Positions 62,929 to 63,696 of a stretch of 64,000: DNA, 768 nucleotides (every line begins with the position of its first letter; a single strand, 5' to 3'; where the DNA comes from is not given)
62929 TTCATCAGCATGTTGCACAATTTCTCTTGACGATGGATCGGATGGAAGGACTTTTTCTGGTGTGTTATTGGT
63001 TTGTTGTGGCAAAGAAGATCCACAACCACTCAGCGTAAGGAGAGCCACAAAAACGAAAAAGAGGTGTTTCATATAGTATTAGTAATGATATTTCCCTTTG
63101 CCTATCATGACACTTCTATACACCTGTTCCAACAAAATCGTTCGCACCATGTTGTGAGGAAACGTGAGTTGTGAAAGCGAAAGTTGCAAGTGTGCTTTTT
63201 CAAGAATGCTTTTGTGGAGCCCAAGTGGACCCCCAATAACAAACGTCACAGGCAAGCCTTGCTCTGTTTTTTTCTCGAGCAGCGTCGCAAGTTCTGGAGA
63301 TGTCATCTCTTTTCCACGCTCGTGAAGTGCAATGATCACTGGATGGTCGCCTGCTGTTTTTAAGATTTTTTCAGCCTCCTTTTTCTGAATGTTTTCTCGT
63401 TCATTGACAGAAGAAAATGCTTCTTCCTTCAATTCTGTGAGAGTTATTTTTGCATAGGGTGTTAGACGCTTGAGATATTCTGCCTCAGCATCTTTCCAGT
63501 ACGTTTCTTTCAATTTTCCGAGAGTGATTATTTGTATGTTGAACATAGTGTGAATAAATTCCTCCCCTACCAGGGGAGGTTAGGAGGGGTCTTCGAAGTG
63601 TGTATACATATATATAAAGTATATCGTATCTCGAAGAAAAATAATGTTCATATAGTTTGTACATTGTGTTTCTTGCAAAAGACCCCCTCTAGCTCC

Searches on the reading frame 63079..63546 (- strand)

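Call 40: search_protein_families(library=pfam, proteins=[window:63079-63546:-], max_evalue=0.001)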
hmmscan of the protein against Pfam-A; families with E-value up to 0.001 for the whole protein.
window:63079-63546:- (155 aa): 2 families
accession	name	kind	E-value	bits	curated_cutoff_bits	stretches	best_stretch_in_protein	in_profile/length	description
PF02590.22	SPOUT_MTase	-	3.6e-47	160.7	27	1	3-154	2-154/154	Predicted SPOUT methyltransferase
PF09936.14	Methyltrn_RNA_4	-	0.00053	20.3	22.6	1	38-123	73-156/182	SAM-dependent RNA methyltransferase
